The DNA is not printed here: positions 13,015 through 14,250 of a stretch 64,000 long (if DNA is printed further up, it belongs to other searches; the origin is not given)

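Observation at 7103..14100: Giant SprA-like outer-membrane beta-barrel gene with its stop overlapping the start of a glutaminyl-cyclase lipoprotein gene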

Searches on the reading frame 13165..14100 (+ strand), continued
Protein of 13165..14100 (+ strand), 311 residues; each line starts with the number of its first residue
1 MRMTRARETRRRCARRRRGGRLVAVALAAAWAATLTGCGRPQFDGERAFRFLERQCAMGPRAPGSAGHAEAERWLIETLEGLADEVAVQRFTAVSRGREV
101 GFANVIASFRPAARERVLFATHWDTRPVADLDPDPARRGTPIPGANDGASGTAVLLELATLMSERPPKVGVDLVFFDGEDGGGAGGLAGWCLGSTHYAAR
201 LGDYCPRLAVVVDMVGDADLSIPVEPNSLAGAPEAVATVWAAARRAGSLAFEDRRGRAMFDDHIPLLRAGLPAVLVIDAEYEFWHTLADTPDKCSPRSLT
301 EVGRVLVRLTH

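Call 21: find_related_loci(query=A1, collection=genome_contigs, flank=10000)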
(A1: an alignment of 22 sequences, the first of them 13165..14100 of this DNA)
Query A1 (311 aa) in genome_contigs; peptide patterns used: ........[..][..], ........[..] (x = any residue, [..] = any of these).
600 stretches matched a pattern (row limit reached: there are more); 594 encode a relative of the query (tblastn E <= 1e-3); the best 80 are kept; 80 distinct loci.
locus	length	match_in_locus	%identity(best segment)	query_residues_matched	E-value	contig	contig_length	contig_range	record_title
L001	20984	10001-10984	59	1-311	2e-112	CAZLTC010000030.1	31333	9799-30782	MAG TPA_asm: uncultured bacterium isolate SRP185410_co2_414 genome assembly, contig: NODE_1512_length_31333_cov_8.016178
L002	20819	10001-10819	49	41-311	4e-87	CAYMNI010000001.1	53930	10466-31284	MAG TPA_asm: uncultured Ignavibacteria bacterium isolate SRP214966_co2_447 genome assembly, contig: NODE_576_length_5393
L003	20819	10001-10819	47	41-311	4e-85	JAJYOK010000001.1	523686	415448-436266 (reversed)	MAG: Bacteroidetes bacterium isolate DBS2-5.bin33 NODE_1_length_523686_cov_10.151032, whole genome shotgun sequence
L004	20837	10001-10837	48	31-308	1e-83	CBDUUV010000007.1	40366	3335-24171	MAG TPA_asm: uncultured bacterium isolate SRR22302361_binner13_Refined_86 genome assembly, contig: ERZ25748748.188, whol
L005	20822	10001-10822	49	41-311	2e-82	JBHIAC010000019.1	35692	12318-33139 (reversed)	MAG: bacterium isolate K_3_bin.3 NODE_218_length_35692_cov_10.073575, whole genome shotgun sequence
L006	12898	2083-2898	46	41-311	7e-82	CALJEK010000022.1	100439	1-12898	MAG: Candidatus Kryptonia bacterium isolate S1_Bin_METABAT__339_1 genome assembly, contig: c_000001359548, whole genome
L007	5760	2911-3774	44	23-311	1e-81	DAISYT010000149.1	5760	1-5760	MAG TPA_asm: Candidatus Cloacimonadota bacterium isolate CTOTU18741 NODE_10743_length_5760_cov_5.317616, whole genome sh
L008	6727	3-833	48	43-311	3e-80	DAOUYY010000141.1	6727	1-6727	MAG TPA_asm: Candidatus Neomarinimicrobiota bacterium isolate CSMAG_939 CSMAG_939_k141_4969974_length_6727_cov_11.0000,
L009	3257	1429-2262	48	41-311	3e-81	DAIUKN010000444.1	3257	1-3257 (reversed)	MAG TPA_asm: Bacteroidota bacterium isolate CTOTU26107 NODE_35259_length_3257_cov_3.212367, whole genome shotgun sequenc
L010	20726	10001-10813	54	43-311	3e-80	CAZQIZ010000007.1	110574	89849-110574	MAG TPA_asm: uncultured Ignavibacteria bacterium isolate binchicken_co274_130 genome assembly, contig: NODE_411_length_1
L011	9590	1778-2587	45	41-306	5e-80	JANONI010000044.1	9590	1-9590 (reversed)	MAG: Bacteroidota bacterium isolate VAR_43_metabat_429 VAR_43_k141_599869, whole genome shotgun sequence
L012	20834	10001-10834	53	35-308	1e-79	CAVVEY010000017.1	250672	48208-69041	MAG: uncultured bacterium isolate MFD04716.bin.2.236 genome assembly, contig: contig_68059, whole genome shotgun sequenc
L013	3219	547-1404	42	32-311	5e-80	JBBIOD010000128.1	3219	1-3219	MAG: Ignavibacteriales bacterium isolate FAS170219_bin_271 NODE_13899_length_3219_cov_9.384956, whole genome shotgun seq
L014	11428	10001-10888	46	18-311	4e-79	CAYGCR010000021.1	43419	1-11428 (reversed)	MAG TPA_asm: uncultured Ignavibacteria bacterium isolate ERP108616_co2_224 genome assembly, contig: NODE_955_length_4341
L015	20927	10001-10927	43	19-311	1e-78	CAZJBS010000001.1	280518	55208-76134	MAG TPA_asm: uncultured Bacteroidota bacterium isolate binchicken_co16_299 genome assembly, contig: NODE_22_length_28051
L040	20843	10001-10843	45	32-311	2e-73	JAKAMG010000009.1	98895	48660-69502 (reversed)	MAG: Bacteroidetes bacterium isolate WY5.bin159 NODE_333_length_98895_cov_14.831626, whole genome shotgun sequence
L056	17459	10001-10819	45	41-311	4e-71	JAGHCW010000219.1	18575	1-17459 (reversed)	MAG: bacterium isolate AUK292 PB_MBMC_246_c_000000000025, whole genome shotgun sequence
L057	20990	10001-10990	45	4-311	1e-70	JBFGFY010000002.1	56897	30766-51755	MAG: Longimicrobiales bacterium isolate Mix_sand02.2020.12.G.54 k141_283066_length_56897_cov_17.9588, whole genome shotg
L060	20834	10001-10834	43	36-311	3e-70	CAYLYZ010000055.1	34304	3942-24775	MAG TPA_asm: uncultured bacterium isolate SRP077602_co7_566 genome assembly, contig: NODE_6065_length_34304_cov_21.40938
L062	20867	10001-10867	45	30-311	9e-70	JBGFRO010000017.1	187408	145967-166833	MAG: Bacteroidota bacterium isolate BA1A45.2019.Bin.33 NODE_87_length_187408_cov_11.365028, whole genome shotgun sequenc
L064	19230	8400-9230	47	40-311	4e-69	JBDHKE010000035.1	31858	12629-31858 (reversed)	MAG: Gemmatimonadota bacterium isolate BHB10-38_Bin_161 BHB10-38_Bin_161_scaffold_4864, whole genome shotgun sequence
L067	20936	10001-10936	44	22-309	8e-69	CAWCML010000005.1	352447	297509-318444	MAG: uncultured Gemmatimonadaceae bacterium isolate MFD05502.bin.2.137 genome assembly, contig: contig_44293, whole geno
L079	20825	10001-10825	48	43-310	8e-68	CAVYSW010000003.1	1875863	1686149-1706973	MAG: uncultured Gemmatimonadales bacterium isolate MFD05942.bin.1.466 genome assembly, contig: contig_25011, whole genom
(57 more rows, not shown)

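Call 50: predict_structure(alignment_id=A1)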
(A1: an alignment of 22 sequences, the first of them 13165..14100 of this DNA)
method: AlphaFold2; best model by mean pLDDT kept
length: 311 residues; sequences in the alignment: 22
mean_pLDDT: 89.2   pTM: 0.85
mean pLDDT of the five models: 89.2, 85.5, 84.3, 79.8, 78.9
residues with pLDDT >= 90: 217; 70-90: 57; 50-70: 32; < 50: 5
segments of 3 or more residues with pLDDT < 50: 183-185
pLDDT, mean of each block of 10 residues (from residue 1): 54 59 80 66 97 93 90 98 98 85 97 97 87 93 88 98 97 92 55 95 94 88 98 98 97 95 96 96 91 94 97 92
secondary structure, 60 per line:
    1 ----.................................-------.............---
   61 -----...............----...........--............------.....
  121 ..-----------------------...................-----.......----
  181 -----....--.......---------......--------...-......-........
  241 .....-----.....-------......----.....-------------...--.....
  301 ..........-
elements in order: H5-37 H45-57 H66-80 E85-95 E98-109 E116-122 H146-164 E170-176 H186-189 H192-198 E208-213 E222-224 H226-231 H233-245 E251-255 H263-268 E273-277 H296-310

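Call 53: search_protein_families(library=pfam, proteins=[L067:7464-9992:-, L057:7314-9935:+, L057:3488-7138:+, L064:5198-7738:+, L003:8714-9724:-, L015:9175-9939:+, L040:6701-8719:+, L062:8386-9900:+, L060:6166-9957:+, L056:6978-9527:+], max_evalue=0.0001)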
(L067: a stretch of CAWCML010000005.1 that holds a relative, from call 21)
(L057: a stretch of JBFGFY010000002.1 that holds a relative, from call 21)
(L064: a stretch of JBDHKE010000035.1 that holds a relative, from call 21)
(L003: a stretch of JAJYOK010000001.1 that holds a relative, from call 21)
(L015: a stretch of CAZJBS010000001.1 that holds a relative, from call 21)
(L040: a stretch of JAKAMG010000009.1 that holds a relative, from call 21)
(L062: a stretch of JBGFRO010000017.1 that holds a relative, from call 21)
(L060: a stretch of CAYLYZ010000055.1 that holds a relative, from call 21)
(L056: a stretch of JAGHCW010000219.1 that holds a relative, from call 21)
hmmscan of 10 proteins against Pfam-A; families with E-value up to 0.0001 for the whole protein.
L067:7464-9992:- (842 aa): 4 families
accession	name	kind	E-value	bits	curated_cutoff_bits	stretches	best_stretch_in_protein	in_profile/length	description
PF00593.30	TonB_dep_Rec_b-barrel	-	8.9e-31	108.6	27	1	389-796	10-424/436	TonB dependent receptor-like, beta-barrel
PF07715.20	Plug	-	3.3e-18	66.6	23.9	1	206-306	6-106/107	TonB-dependent Receptor Plug Domain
PF13620.12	CarboxypepD_reg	-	3.6e-12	46.9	32.3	1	108-180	1-80/82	Carboxypeptidase regulatory-like domain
PF13715.12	CarbopepD_reg_2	-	8.7e-12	45.4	32.2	1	109-193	1-88/88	CarboxypepD_reg-like domain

L057:7314-9935:+ (873 aa): 3 families
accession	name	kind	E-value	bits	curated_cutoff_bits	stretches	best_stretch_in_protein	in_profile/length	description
PF02867.20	Ribonuc_red_lgC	-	3.2e-127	425.8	23.9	1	142-632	1-523/523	Ribonucleotide reductase, barrel domain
PF00317.26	Ribonuc_red_lgN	-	1.7e-21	76.5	28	1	57-139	2-77/77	Ribonucleotide reductase, all-alpha domain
PF12637.14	TSCPD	-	1.6e-20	73.6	22.8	1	719-807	13-88/88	TSCPD domain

L057:3488-7138:+ (1216 aa): 1 family
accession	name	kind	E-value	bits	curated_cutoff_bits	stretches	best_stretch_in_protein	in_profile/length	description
PF07676.18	PD40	-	3.3e-16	59.2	20.9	1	701-731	4-35/38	WD40-like Beta Propeller Repeat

L064:5198-7738:+ (846 aa): 3 families
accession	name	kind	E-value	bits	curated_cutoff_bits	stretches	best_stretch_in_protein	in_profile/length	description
PF02867.20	Ribonuc_red_lgC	-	2.8e-127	426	23.9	1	111-600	1-523/523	Ribonucleotide reductase, barrel domain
PF00317.26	Ribonuc_red_lgN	-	2.5e-23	82.3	28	1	27-108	3-77/77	Ribonucleotide reductase, all-alpha domain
PF12637.14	TSCPD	-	9.4e-20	71.2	22.8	1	693-780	14-88/88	TSCPD domain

L003:8714-9724:- (336 aa): 1 family
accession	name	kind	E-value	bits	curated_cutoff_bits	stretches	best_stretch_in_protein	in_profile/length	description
PF13349.12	DUF4097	-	1.5e-23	83.9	22.9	1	72-330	4-246/247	Toastrack DUF4097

L015:9175-9939:+ (254 aa): 1 family
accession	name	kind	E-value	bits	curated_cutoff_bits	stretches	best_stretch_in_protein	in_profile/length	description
PF04055.27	Radical_SAM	-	8.9e-11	42.7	29.5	1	32-172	6-136/166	Radical SAM superfamily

L040:6701-8719:+ (672 aa): 6 families
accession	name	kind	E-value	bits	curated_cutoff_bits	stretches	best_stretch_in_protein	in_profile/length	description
PF17757.6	UvrB_inter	-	2.4e-31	108.1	22.9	1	162-250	3-91/91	UvrB interaction domain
PF12344.14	UvrB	-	4.4e-21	74.9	27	1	553-593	1-41/43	Ultra-violet resistance protein B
PF00271.37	Helicase_C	-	4e-20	72.6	23.5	1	433-546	3-109/110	Helicase conserved C-terminal domain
PF04851.21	ResIII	-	1.3e-13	51.6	22.5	1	12-92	3-84/164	Type III restriction enzyme, res subunit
PF02151.25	UVR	-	6.7e-10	38.8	21.5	1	637-670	2-35/36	UvrB/uvrC motif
PF00270.35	DEAD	-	2.5e-05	24.5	26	0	17-83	4-71/167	DEAD/DEAH box helicase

L062:8386-9900:+ (504 aa): 1 family
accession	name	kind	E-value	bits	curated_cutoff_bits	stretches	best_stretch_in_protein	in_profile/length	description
PF02113.21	Peptidase_S13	-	3.5e-103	346.1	22.8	1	41-465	2-424/444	D-Ala-D-Ala carboxypeptidase 3 (S13) family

L060:6166-9957:+ (1263 aa): 12 families
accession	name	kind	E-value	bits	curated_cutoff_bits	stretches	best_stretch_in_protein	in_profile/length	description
PF13174.12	TPR_6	-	2.8e-25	87.6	26.3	0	111-143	1-33/33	Tetratricopeptide repeat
PF07719.23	TPR_2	-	4.5e-25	86.1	27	0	110-142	1-33/34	Tetratricopeptide repeat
PF13432.12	TPR_16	-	3.2e-23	82.2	32.7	2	43-107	4-65/65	Tetratricopeptide repeat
PF13428.12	TPR_14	-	2.8e-19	68.1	23.5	0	437-469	3-35/44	Tetratricopeptide repeat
PF13181.12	TPR_8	-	5.1e-14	51.6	25.7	0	436-467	2-33/34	Tetratricopeptide repeat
PF00515.34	TPR_1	-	2.2e-13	49.8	27.8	0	110-141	1-32/34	Tetratricopeptide repeat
PF13424.12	TPR_12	-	2.4e-13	50.5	30.1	1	76-141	6-76/77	Tetratricopeptide repeat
PF13525.12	YfiO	-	5.5e-11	43.1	25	0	403-472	10-79/203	Outer membrane lipoprotein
PF09976.15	TPR_21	-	1.9e-10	41.3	25.5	0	220-320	75-172/193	Tetratricopeptide repeat-like domain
PF12895.13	ANAPC3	-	4.1e-08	33.8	27.2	0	1165-1231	19-78/82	Anaphase-promoting complex, cyclosome, subunit 3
PF14559.12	TPR_19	-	4.2e-08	33.8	25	0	46-108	1-60/68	Tetratricopeptide repeat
PF13176.12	TPR_7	-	6.3e-08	32.5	27.9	0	1211-1235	1-25/36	Tetratricopeptide repeat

L056:6978-9527:+ (849 aa): 7 families
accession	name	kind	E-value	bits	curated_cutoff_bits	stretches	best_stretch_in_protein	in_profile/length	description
PF07517.20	SecA_DEAD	-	3.6e-130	433.9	24.6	1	6-384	1-290/290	SecA DEAD-like domain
PF21090.3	P-loop_SecA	-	1.6e-77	260.2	27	2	399-502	1-104/205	SecA P-loop domain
PF07516.18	SecA_SW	-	5.6e-59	200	26.7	1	571-778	2-199/200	SecA Wing and Scaffold domain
PF01043.26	SecA_PP_bind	-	5.4e-42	143.3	23.5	1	232-340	2-110/110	SecA preprotein cross-linking domain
PF02810.21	SEC-C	-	8.9e-10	38.7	20.4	1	823-841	1-19/19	SEC-C motif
PF00270.35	DEAD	-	2.8e-05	24.3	26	0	99-215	18-130/167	DEAD/DEAH box helicase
PF00271.37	Helicase_C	-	6.5e-05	23.6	23.5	0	420-532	6-110/110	Helicase conserved C-terminal domain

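Call 54: fold_search(model_id=the predicted structure, library=pdb)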
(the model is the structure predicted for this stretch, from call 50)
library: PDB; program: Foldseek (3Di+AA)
matches with E <= 10: 1496; with E <= 0.001: 374
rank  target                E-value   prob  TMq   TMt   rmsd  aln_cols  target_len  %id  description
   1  7d1e                  5.7e-31  1.00  0.83  0.88   2.1       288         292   34  Crystal structure of Bacteroides thetaiotaomicron glutaminyl cyclase bound to N-acetylhistamine (released 2021-04-14)
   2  4fuu                  1.0e-30  1.00  0.84  0.90   1.7       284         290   34  Crystal structure of a leucine aminopeptidase precursor (BT_2548) from Bacteroides thetaiotaomicron VPI-5482 at 1.30 A r (released 2012-10-31)
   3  7d1b                  8.8e-30  1.00  0.80  0.82   2.6       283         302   36  Crystal structure of Fimbriiglobus ruber glutaminyl cyclase (released 2021-04-14)
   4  7d1d                  9.4e-30  1.00  0.84  0.88   1.8       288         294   34  Crystal structure of Bacteroides thetaiotaomicron glutaminyl cyclase bound to 1-benzylimidazole (released 2021-04-14)
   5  6qql_B                2.2e-29  1.00  0.80  0.86   2.3       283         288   35  Crystal structure of Porphyromonas gingivalis glutaminyl cyclase (released 2019-03-06)
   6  3tc8_B                2.5e-29  1.00  0.83  0.88   2.0       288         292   32  Crystal structure of a Zn-dependent exopeptidase (BDI_3547) from Parabacteroides distasonis ATCC 8503 at 1.06 A resolu (released 2011-08-24)
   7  3tc8_A                6.4e-29  1.00  0.82  0.87   1.9       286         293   32  Crystal structure of a Zn-dependent exopeptidase (BDI_3547) from Parabacteroides distasonis ATCC 8503 at 1.06 A resolu (released 2011-08-24)
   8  6qql_A                1.4e-28  1.00  0.79  0.85   2.3       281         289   36  Crystal structure of Porphyromonas gingivalis glutaminyl cyclase (released 2019-03-06)
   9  6qro_A                4.4e-28  1.00  0.83  0.88   1.8       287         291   32  Crystal structure of Tannerella forsythia glutaminyl cyclase (released 2019-03-06)
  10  7cjg_B                4.4e-28  1.00  0.76  0.85   2.3       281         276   34  Structural and kinetic characterization of Porphyromonas gingivalis glutaminyl cyclase (released 2021-05-05)
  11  3gux_A                5.9e-24  1.00  0.72  0.90   1.8       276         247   28  Crystal structure of a putative zn-dependent exopeptidase (bvu_1317) from bacteroides vulgatus atcc 8482 at 1.80 A res (released 2009-04-07)
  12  3gux_B                2.0e-23  1.00  0.72  0.90   1.7       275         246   28  Crystal structure of a putative zn-dependent exopeptidase (bvu_1317) from bacteroides vulgatus atcc 8482 at 1.80 A res (released 2009-04-07)
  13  7d18                  4.8e-21  1.00  0.78  0.83   2.3       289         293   27  Crystal structure of Acidobacteriales bacterium glutaminyl cyclase (released 2021-04-14)
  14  4f9v_A                4.0e-20  1.00  0.71  0.72   3.8       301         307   26  Structure of C113A/C136A mutant variant of glycosylated glutaminyl cyclase from Drosophila melanogaster (released 2012-08-29)
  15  4f9v_B                4.5e-20  1.00  0.70  0.73   3.8       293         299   27  Structure of C113A/C136A mutant variant of glycosylated glutaminyl cyclase from Drosophila melanogaster (released 2012-08-29)
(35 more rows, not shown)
